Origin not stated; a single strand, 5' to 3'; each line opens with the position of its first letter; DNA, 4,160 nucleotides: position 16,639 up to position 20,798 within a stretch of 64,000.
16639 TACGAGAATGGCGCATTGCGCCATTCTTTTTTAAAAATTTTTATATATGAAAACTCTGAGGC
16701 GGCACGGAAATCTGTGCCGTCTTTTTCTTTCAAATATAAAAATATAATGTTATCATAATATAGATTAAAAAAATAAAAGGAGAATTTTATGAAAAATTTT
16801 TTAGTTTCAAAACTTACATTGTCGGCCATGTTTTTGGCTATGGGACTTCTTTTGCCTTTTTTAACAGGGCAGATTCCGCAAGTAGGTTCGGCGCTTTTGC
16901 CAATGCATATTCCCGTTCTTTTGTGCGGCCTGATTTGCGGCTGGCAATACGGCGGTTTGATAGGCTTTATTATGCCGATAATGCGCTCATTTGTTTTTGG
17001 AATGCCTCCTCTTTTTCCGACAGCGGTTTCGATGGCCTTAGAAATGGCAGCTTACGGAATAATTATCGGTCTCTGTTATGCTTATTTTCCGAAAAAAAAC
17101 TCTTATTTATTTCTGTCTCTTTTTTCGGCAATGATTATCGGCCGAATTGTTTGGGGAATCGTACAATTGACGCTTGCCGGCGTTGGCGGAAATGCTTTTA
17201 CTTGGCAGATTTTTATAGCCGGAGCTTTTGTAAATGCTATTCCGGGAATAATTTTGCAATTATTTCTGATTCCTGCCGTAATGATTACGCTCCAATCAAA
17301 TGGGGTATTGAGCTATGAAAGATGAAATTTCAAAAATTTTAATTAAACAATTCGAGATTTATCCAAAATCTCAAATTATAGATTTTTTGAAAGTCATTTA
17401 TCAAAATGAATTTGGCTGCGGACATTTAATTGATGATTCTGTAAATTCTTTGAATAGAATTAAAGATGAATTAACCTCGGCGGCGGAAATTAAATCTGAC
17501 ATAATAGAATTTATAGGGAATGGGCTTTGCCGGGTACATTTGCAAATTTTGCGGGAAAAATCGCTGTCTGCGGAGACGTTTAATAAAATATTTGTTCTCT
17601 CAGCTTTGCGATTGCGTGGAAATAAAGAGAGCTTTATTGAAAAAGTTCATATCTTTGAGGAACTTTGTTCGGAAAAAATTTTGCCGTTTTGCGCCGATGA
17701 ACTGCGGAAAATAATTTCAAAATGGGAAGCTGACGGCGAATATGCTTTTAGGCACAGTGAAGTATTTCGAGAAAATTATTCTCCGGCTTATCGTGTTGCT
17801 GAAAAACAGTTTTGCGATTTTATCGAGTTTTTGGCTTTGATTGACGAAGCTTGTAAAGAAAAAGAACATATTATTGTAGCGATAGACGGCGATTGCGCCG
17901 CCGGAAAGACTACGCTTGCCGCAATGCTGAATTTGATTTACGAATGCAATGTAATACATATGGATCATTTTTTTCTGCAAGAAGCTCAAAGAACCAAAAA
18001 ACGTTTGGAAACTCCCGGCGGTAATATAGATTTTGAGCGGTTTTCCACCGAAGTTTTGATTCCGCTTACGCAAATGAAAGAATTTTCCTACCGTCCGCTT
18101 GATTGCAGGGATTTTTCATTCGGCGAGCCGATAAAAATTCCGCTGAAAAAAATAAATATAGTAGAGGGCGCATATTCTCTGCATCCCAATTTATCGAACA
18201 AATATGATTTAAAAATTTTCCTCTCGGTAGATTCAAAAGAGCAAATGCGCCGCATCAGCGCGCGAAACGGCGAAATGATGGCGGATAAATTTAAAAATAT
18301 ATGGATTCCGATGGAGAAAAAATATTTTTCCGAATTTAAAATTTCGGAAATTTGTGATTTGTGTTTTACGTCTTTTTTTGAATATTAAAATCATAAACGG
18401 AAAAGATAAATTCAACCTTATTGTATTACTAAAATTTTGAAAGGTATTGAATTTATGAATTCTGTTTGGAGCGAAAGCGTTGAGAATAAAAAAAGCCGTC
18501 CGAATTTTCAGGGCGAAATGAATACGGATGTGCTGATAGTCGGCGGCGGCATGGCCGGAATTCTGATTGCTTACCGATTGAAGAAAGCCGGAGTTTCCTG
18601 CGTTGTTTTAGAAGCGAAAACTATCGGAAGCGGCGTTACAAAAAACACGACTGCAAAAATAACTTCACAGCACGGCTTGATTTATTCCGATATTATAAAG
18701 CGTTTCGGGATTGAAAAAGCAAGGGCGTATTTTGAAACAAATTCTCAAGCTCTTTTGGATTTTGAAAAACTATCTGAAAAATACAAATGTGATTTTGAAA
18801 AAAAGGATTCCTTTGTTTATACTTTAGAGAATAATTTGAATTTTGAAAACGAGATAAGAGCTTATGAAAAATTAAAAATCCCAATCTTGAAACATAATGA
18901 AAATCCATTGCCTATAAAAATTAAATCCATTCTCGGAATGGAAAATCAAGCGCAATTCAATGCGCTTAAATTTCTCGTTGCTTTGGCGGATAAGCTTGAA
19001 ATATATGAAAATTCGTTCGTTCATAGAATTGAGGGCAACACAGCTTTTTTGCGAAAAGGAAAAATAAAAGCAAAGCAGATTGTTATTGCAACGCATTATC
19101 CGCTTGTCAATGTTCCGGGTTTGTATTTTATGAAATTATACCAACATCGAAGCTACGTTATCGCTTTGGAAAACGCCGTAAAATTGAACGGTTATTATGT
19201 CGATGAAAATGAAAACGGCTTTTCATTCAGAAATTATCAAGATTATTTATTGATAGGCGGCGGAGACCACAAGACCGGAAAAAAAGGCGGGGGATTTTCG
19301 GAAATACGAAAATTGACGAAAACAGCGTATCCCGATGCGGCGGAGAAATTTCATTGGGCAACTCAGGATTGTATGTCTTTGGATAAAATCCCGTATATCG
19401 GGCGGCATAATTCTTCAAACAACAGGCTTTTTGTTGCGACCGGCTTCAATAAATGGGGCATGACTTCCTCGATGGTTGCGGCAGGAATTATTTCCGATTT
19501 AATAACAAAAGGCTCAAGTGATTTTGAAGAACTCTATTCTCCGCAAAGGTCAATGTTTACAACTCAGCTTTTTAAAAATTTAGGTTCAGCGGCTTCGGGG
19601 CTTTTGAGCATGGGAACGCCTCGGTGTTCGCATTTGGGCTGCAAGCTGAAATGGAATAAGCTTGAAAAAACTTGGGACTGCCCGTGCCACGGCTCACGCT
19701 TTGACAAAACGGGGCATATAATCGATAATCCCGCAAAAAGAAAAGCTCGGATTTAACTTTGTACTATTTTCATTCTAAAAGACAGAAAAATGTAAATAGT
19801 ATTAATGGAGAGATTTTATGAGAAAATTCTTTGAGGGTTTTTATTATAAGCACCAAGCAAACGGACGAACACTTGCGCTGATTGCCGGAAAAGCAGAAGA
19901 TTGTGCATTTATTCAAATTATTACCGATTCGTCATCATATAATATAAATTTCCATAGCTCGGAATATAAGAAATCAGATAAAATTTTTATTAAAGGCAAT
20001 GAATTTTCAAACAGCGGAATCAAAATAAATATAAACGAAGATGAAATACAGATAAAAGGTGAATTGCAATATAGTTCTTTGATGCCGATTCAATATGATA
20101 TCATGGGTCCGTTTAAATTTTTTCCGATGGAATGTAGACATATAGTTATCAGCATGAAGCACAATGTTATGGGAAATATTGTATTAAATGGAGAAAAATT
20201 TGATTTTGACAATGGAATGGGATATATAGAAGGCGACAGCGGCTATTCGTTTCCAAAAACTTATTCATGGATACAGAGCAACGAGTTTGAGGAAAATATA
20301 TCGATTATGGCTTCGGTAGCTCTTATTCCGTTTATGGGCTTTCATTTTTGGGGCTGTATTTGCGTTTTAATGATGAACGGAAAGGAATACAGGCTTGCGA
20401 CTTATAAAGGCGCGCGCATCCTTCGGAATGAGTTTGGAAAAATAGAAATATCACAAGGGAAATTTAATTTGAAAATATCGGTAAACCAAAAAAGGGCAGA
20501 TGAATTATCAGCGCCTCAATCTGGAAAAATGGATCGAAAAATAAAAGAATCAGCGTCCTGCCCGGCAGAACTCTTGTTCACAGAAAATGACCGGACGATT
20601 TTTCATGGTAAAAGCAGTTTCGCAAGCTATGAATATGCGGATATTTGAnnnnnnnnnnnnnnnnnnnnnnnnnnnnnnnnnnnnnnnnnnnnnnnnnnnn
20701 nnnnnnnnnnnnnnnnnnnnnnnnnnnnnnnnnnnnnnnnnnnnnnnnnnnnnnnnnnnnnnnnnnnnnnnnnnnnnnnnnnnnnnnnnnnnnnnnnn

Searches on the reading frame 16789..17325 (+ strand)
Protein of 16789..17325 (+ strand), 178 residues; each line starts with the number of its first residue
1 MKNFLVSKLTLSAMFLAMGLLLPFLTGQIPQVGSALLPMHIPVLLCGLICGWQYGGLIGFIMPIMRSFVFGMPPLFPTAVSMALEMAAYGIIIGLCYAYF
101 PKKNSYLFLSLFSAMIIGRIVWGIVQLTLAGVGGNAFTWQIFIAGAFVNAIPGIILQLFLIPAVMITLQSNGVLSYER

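Call 73: search_protein_families(library=pfam, proteins=[window:16789-17325:+], max_evalue=0.00001)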
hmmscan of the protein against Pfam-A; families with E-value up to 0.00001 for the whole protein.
window:16789-17325:+ (178 aa): 1 family
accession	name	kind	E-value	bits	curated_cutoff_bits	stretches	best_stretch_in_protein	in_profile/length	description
PF12822.12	ECF_trnsprt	-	2.5e-17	63.9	30.7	1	8-164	2-168/169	ECF transporter, substrate-specific component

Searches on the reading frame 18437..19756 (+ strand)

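Call 30: search_protein_families(library=ncbifam, proteins=[window:18437-19756:+])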
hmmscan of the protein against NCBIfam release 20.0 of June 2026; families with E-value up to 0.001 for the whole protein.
window:18437-19756:+ (439 aa): 36 families (the best 25 are shown)
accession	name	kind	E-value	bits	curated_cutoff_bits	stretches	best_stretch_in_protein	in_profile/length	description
NF045928.1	Cytb6fFeSPetC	equivalog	6.8e-13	48.4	250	1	396-436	107-147/179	cytochrome b6-f complex iron-sulfur subunit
NF050086.1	pipecolate_AmaA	exception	1e-12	47.5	600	1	9-122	5-118/425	L-pipecolate oxidase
NF010001.0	PRK13474.1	subfamily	1.4e-12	47.3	154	1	396-436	106-146/178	cytochrome b6-f complex iron-sulfur subunit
TIGR03329.1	Phn_aa_oxid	hypoth_equivalog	5.2e-11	42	632.8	1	16-133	11-130/460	putative aminophosphonate oxidoreductase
TIGR01416.1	Rieske_proteo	equivalog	3.4e-09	37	97.4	1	395-435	114-158/176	ubiquinol-cytochrome c reductase iron-sulfur subunit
TIGR02352.1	thiamin_ThiO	equivalog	3.6e-09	36.2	250.8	1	32-218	1-202/351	glycine oxidase ThiO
NF002481.1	PRK01747.1-2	equivalog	3.4e-08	32.8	600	1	20-219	229-416/611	bifunctional tRNA (5-methylaminomethyl-2-thiouridine)(34)-methyltransferase MnmC2/FAD-dependent 5-carboxymethylaminomethyl-2-thiouridine(34)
NF005612.0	PRK07364.1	equivalog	1.9e-07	30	487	1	18-86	7-75/415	FAD-dependent hydroxylase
NF001933.0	PRK00711.1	subfamily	2e-06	27.1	383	0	300-363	345-406/429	D-amino acid dehydrogenase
NF006091.0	PRK08243.1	subfamily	4.5e-06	25.7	351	1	28-78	1-50/393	4-hydroxybenzoate 3-monooxygenase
TIGR03197.1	MnmC_Cterm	equivalog_domain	5e-06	25.8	174.2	1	31-73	1-44/400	FAD-dependent 5-carboxymethylaminomethyl-2-thiouridine(34) oxidoreductase MnmC1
NF004780.0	PRK06126.1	subfamily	6.2e-06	24.8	445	1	27-73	6-52/552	hypothetical protein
NF002480.1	PRK01747.1-1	equivalog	1e-05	24.2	540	1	19-70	236-290/645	bifunctional tRNA (5-methylaminomethyl-2-thiouridine)(34)-methyltransferase MnmC2/FAD-dependent 5-carboxymethylaminomethyl-2-thiouridine(34)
TIGR02032.1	GG-red-SF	subfamily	3.2e-05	23.8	158.8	1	31-63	2-34/297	geranylgeranyl reductase family protein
NF005313.0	PRK06847.1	subfamily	4.7e-05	22.5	372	1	30-69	5-48/375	hypothetical protein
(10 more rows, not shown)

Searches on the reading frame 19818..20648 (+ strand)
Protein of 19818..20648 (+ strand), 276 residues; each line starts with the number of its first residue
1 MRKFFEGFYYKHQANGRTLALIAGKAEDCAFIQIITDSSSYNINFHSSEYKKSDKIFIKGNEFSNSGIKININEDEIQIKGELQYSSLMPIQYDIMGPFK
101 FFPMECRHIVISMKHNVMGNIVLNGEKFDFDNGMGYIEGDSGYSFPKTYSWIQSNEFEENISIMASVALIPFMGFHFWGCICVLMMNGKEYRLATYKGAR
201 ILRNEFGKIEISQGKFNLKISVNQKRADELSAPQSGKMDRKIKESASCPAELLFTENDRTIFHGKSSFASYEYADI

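Call 29: search_protein_families(library=pfam, proteins=[window:19818-20648:+])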
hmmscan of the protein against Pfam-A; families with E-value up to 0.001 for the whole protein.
window:19818-20648:+ (276 aa): 1 family
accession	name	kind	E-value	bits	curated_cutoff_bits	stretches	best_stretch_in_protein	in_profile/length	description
PF14249.11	Tocopherol_cycl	-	1.6e-10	41.1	26.6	1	77-272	127-332/335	Tocopherol cyclase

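Call 30: search_protein_families(library=ncbifam, proteins=[window:19818-20648:+])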
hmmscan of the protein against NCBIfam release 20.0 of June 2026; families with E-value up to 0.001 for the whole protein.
window:19818-20648:+ (276 aa): 0 families

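Call 92: find_encoding_contigs(protein=window:19818-20648:+, flank=2000, max_places=6)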
Protein window:19818-20648:+ (276 aa): 1 contig read that carries it; 1 place shown.
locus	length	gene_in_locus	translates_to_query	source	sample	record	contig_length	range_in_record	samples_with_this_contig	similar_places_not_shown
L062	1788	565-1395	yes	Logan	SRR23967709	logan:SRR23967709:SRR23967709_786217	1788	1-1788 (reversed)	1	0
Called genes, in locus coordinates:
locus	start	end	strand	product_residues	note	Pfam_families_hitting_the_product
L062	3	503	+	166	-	?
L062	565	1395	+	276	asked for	PF14249:Tocopherol_cycl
